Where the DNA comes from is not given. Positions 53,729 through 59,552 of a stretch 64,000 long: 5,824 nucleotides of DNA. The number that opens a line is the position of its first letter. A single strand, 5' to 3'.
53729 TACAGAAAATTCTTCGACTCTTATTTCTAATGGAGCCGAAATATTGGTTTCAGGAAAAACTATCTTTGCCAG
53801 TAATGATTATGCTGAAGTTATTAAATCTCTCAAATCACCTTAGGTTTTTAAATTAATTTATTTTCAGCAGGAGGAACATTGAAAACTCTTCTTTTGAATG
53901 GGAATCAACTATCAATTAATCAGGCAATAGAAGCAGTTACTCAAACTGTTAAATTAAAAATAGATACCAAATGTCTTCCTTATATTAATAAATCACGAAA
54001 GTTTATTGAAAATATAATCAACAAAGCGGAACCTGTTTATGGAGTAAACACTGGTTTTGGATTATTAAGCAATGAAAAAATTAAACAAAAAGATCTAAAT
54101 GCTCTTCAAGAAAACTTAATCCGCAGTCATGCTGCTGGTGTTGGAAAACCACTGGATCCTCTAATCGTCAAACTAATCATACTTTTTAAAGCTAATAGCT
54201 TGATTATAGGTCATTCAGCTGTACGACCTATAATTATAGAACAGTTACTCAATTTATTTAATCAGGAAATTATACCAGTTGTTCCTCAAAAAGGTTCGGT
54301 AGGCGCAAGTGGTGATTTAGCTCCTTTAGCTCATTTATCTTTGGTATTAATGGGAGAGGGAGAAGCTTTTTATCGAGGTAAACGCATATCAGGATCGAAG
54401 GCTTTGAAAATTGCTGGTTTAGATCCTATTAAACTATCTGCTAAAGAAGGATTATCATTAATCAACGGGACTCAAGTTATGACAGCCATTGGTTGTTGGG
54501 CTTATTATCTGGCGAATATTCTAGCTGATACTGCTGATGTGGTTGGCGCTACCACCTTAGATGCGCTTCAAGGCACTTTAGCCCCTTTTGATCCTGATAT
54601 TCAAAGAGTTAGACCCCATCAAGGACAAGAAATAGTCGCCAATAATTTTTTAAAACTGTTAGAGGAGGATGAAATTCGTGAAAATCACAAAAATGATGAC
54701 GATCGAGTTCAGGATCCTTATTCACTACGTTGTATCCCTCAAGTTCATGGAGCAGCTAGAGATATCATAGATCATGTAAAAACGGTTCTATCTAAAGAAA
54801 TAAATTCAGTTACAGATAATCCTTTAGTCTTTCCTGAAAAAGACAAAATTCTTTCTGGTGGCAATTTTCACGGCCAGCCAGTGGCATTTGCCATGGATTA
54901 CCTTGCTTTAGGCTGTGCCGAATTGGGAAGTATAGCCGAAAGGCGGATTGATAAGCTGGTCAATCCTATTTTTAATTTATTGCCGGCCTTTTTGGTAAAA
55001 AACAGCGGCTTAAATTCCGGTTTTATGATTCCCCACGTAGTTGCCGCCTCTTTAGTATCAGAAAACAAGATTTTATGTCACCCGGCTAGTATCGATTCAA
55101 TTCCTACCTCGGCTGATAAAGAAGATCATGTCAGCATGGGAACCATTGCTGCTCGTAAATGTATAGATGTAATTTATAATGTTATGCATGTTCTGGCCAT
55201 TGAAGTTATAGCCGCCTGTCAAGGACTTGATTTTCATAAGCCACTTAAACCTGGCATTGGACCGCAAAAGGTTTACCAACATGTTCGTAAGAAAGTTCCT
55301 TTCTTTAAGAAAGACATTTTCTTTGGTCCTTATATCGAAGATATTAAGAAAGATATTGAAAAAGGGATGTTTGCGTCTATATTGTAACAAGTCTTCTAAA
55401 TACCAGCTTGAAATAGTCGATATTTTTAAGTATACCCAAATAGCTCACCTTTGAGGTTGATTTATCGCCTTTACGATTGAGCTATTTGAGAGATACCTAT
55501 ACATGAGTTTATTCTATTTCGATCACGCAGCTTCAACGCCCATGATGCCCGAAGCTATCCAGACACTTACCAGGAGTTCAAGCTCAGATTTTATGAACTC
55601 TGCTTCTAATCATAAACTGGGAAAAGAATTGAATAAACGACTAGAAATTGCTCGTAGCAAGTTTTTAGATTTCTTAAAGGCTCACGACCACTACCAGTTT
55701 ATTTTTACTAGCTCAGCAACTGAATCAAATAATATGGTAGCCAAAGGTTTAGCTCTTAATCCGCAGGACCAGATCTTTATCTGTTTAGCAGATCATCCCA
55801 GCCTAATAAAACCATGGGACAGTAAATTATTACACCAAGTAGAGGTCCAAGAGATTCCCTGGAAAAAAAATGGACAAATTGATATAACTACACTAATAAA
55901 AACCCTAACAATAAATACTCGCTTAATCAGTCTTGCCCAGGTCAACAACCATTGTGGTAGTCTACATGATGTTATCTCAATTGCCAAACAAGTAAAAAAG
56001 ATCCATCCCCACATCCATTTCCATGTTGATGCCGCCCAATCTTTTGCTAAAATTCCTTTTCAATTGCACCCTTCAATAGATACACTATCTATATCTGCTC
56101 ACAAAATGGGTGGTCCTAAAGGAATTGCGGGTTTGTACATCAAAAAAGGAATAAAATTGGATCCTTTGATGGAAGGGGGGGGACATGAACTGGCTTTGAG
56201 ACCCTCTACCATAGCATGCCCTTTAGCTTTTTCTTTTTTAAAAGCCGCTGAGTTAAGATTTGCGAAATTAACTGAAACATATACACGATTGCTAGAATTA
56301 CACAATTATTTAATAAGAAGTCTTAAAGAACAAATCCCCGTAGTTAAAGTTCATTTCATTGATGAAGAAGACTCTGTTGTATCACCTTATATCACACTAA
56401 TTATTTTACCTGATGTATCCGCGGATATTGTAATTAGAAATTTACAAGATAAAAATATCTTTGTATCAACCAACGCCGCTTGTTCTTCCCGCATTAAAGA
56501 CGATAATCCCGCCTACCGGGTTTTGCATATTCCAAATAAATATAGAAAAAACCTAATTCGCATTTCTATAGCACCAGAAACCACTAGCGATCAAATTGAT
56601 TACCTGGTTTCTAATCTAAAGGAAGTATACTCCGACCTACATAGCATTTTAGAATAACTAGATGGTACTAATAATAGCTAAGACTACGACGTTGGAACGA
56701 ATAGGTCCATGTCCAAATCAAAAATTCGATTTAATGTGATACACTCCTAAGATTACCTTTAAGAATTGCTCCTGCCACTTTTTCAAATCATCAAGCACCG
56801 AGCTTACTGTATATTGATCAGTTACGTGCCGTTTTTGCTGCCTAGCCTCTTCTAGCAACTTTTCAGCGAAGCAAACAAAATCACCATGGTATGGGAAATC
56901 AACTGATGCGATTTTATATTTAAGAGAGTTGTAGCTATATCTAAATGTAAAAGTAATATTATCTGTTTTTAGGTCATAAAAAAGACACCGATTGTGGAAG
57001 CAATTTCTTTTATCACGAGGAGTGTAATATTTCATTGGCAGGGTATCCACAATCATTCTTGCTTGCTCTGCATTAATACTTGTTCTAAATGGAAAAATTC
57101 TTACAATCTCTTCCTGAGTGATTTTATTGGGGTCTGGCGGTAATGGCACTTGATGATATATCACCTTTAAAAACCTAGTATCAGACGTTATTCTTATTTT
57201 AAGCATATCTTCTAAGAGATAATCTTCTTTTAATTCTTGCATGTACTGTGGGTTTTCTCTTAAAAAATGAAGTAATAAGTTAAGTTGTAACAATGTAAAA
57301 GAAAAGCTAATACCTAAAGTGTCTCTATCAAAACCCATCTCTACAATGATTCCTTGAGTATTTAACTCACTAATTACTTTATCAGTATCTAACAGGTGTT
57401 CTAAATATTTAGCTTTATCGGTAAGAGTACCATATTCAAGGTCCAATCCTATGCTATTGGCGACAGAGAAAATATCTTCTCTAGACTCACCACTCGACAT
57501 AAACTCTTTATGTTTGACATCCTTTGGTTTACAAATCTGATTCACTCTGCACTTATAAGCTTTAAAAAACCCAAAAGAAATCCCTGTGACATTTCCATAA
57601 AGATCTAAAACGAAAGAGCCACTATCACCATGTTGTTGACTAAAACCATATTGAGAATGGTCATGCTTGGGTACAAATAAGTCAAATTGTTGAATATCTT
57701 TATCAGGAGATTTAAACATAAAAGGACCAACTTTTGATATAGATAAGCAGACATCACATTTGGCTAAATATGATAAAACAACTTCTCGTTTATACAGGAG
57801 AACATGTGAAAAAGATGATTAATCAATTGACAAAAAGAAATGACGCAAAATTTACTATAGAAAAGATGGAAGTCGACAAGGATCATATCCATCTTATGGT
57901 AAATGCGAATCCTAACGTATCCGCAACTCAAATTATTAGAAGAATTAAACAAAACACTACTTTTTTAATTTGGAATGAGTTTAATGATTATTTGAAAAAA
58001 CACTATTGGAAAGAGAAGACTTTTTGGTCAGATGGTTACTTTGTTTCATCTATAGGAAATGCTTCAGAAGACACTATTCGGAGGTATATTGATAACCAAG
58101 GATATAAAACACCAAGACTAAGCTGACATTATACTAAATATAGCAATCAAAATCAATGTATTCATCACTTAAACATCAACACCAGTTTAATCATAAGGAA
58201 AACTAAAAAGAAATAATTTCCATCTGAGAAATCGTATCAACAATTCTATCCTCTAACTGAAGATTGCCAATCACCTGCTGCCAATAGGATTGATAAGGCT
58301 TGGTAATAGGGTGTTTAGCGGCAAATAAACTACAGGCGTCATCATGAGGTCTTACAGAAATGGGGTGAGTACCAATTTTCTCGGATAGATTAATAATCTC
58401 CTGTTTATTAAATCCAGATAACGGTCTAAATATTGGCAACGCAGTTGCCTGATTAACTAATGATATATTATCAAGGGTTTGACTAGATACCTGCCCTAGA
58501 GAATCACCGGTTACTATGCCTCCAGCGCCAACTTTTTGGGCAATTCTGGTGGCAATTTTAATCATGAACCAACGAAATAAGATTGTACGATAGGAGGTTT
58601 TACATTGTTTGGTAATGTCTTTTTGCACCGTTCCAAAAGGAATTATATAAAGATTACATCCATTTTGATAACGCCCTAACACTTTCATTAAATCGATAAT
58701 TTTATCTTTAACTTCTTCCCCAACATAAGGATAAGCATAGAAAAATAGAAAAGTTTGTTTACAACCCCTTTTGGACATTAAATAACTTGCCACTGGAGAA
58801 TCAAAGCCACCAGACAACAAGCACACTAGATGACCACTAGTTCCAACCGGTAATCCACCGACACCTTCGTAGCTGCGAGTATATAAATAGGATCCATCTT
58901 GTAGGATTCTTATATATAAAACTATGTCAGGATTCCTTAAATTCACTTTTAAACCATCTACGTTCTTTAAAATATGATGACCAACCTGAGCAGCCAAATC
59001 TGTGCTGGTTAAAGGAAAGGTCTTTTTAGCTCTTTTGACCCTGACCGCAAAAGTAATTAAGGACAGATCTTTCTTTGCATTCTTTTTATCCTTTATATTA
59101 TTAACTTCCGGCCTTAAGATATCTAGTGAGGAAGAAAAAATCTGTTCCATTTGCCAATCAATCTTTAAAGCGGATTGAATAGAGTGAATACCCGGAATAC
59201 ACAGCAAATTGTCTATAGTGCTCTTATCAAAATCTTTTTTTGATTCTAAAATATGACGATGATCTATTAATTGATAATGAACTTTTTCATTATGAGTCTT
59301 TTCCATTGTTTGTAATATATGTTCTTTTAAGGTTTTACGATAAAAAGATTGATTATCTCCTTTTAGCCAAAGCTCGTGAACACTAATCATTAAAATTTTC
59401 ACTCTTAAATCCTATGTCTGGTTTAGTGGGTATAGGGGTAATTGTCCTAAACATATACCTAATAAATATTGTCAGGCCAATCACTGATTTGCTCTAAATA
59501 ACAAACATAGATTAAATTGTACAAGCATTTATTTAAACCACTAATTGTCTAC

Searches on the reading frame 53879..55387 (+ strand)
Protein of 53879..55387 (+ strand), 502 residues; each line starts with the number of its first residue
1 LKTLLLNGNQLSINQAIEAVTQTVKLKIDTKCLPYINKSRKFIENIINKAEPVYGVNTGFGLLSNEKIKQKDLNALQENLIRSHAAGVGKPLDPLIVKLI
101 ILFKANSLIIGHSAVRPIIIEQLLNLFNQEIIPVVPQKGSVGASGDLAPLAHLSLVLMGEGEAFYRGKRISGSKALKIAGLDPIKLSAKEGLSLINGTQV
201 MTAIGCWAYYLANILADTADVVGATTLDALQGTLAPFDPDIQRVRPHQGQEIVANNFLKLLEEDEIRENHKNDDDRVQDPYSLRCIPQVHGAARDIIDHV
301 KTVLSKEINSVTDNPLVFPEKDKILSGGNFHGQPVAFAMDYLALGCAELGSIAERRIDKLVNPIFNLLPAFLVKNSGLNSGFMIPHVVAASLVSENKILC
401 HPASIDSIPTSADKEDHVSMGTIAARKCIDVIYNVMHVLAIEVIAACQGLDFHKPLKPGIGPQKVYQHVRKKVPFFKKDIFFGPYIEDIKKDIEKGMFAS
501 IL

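Call 17: search_protein_families(library=ncbifam, proteins=[window:53879-55387:+], max_evalue=0.00001)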
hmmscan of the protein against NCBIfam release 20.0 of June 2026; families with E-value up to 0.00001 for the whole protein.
window:53879-55387:+ (502 aa): 8 families
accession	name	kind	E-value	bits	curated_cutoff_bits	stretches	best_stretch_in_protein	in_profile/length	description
NF006871.0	PRK09367.1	subfamily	5.6e-210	698.3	524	1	2-499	2-498/505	histidine ammonia-lyase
TIGR01225.1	hutH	equivalog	2.8e-203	676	539.15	1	5-499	2-495/506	histidine ammonia-lyase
TIGR04475.1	Phe_D_beta_mut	equivalog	5.6e-129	431.1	800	1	6-493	4-509/510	phenylalanine aminomutase (D-beta-phenylalanine forming)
TIGR03832.1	Tyr_2_3_mutase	equivalog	1.3e-122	409.9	501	1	6-489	1-503/507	tyrosine 2,3-aminomutase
NF053541.1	FlxA_rubin_TAL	equivalog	1.7e-114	383.1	700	1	12-493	2-496/498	flexirubin biosynthesis tyrosine ammonia-lyase FlxA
NF041222.1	BagA_FevW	exception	1.9e-82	277.6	1000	1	6-482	3-503/529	bagremycin/ferroverdin biosynthesis tyrosine ammonia-lyase BagA/FevW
TIGR01226.1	phe_am_lyase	equivalog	3.8e-80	270.1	519.15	1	4-453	33-501/680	phenylalanine ammonia-lyase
TIGR04473.1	taxol_Phe_23mut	exception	4e-49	167.5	1250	1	25-453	50-497/687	phenylalanine aminomutase (L-beta-phenylalanine forming)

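Call 43: find_encoding_contigs(protein=window:53879-55387:+, flank=2000, max_places=10)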
Protein window:53879-55387:+ (502 aa): 7 contigs read that carry it; 2 places shown.
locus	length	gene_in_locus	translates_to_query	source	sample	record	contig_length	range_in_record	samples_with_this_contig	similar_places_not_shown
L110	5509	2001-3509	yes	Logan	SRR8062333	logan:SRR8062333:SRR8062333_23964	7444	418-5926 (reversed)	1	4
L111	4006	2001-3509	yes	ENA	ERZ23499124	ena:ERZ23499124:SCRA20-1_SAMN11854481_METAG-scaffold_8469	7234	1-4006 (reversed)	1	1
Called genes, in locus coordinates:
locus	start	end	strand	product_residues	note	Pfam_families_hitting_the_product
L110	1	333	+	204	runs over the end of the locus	PF01327:Pep_deformylase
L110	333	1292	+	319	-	PF00551:Formyl_trans_N, PF02911:Formyl_trans_C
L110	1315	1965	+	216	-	PF00834:Ribul_P_3_epim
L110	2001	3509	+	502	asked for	PF00221:Lyase_aromatic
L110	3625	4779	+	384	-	PF00155:Aminotran_1_2 (weak), PF00266:Aminotran_5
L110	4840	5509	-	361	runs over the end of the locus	?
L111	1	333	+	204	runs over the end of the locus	PF01327:Pep_deformylase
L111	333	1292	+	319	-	PF00551:Formyl_trans_N, PF02911:Formyl_trans_C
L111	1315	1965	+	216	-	PF00834:Ribul_P_3_epim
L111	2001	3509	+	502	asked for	PF00221:Lyase_aromatic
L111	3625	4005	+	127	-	?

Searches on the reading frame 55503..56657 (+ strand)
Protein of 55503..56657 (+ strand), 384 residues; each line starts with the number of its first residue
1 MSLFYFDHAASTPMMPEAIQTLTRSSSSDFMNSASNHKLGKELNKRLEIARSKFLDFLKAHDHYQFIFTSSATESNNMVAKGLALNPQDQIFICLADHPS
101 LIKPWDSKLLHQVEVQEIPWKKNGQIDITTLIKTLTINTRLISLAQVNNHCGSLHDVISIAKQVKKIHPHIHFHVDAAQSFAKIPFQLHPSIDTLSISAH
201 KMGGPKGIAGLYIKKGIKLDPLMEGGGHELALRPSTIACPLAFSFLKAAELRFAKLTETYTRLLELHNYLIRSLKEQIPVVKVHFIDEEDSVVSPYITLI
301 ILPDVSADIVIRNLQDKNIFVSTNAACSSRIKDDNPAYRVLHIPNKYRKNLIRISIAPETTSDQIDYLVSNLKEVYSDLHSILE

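Call 17: search_protein_families(library=ncbifam, proteins=[window:55503-56657:+], max_evalue=0.00001)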
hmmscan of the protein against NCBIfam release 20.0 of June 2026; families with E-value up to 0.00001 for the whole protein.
window:55503-56657:+ (384 aa): 15 families
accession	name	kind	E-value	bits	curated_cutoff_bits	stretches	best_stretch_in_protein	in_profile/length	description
TIGR03402.1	FeS_nifS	equivalog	5.6e-66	222.9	530.75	1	5-381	2-375/379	cysteine desulfurase NifS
TIGR03235.1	DNA_S_dndA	equivalog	1.3e-61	208.9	480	1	5-355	1-352/353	cysteine desulfurase DndA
NF002806.0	PRK02948.1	subfamily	8.4e-59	199.4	304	1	4-378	2-374/381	IscS subfamily cysteine desulfurase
NF010611.0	PRK14012.1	equivalog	6.7e-54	183.4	548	1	4-379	7-382/406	IscS subfamily cysteine desulfurase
TIGR02006.1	IscS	equivalog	6.2e-53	180.2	643.2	1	4-379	5-378/402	IscS subfamily cysteine desulfurase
TIGR03403.1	nifS_epsilon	equivalog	5.3e-50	170.3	587.7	1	5-382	2-379/382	NifS family cysteine desulfurase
TIGR01979.1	sufS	subfamily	4.8e-34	117.9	475.1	1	3-227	19-249/403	SufS family cysteine desulfurase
TIGR01977.1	am_tr_V_EF2568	hypoth_equivalog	7.2e-29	101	377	1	5-227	2-226/376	cysteine desulfurase family protein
NF008126.0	PRK10874.1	equivalog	4.9e-25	88.5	607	1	5-217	22-238/401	cysteine desulfurase CsdA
TIGR03392.1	FeS_syn_CsdA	equivalog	1.1e-23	84.1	493.6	1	5-227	19-246/398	cysteine desulfurase CsdA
TIGR01976.1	am_tr_V_VC1184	hypoth_equivalog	1.1e-21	77.7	352.35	1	4-213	20-231/401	cysteine desulfurase-like protein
NF041166.1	f2_encap_cargo1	exception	2e-21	76.8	800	1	3-228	246-476/623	family 2A encapsulin nanocompartment cargo protein cysteine desulfurase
NF006791.0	PRK09295.1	equivalog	6.8e-21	74.8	661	1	3-228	24-254/406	cysteine desulfurase SufS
NF040779.1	Sec_lyase_SclA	exception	2.4e-19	69.5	525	1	5-228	2-228/378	selenocysteine lyase SclA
NF002748.0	PRK02769.1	equivalog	2.8e-06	26.3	305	1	107-206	127-238/382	histidine decarboxylase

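Call 41: find_encoding_contigs(protein=window:55503-56657:+, flank=1500, max_places=10)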
Protein window:55503-56657:+ (384 aa): 5 contigs read that carry it; 5 places shown.
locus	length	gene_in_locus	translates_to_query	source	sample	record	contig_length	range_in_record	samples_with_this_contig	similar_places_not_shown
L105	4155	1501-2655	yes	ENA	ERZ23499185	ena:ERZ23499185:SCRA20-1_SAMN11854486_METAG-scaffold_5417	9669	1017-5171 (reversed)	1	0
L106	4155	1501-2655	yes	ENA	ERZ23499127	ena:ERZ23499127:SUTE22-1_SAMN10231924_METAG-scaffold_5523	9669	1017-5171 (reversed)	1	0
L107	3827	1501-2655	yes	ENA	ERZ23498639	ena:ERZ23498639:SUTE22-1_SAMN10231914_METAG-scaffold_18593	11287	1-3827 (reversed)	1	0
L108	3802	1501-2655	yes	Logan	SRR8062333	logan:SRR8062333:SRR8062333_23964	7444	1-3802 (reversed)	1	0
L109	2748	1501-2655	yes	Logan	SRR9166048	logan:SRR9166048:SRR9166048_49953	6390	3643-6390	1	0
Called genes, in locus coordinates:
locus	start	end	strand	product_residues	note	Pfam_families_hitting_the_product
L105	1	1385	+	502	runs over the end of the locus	PF00221:Lyase_aromatic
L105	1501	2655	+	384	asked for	PF00155:Aminotran_1_2 (weak), PF00266:Aminotran_5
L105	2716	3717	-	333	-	-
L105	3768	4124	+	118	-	PF01797:Y1_Tnp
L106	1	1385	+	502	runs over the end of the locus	PF00221:Lyase_aromatic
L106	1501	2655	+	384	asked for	PF00155:Aminotran_1_2 (weak), PF00266:Aminotran_5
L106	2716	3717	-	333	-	-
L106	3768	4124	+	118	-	PF01797:Y1_Tnp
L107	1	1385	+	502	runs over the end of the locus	PF00221:Lyase_aromatic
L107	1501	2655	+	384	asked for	PF00155:Aminotran_1_2 (weak), PF00266:Aminotran_5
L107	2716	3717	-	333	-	-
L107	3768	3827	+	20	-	?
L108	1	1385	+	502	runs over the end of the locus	PF00221:Lyase_aromatic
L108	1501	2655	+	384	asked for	PF00155:Aminotran_1_2 (weak), PF00266:Aminotran_5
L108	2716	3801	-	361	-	?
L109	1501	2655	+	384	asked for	PF00155:Aminotran_1_2 (weak), PF00266:Aminotran_5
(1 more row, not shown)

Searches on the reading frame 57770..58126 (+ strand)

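Call 52: search_protein_families(library=pfam, proteins=[window:57770-58126:+], max_evalue=0.0001)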
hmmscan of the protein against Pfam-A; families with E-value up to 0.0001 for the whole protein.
window:57770-58126:+ (118 aa): 1 family
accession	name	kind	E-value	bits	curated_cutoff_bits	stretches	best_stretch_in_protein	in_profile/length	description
PF01797.21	Y1_Tnp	-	5e-28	98.1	23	1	10-110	25-121/121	Transposase IS200 like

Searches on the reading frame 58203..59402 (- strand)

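Call 17: search_protein_families(library=ncbifam, proteins=[window:58203-59402:-], max_evalue=0.00001)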
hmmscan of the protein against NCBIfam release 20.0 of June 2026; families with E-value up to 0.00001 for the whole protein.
window:58203-59402:- (399 aa): 2 families
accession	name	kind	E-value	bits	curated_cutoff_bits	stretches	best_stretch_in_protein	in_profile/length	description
TIGR00342.1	TIGR00342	equivalog_domain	7.5e-99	331.3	264.5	1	9-388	6-372/373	tRNA uracil 4-sulfurtransferase ThiI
NF006222.0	PRK08349.1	subfamily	1.1e-44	152.7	251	1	192-378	3-189/198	hypothetical protein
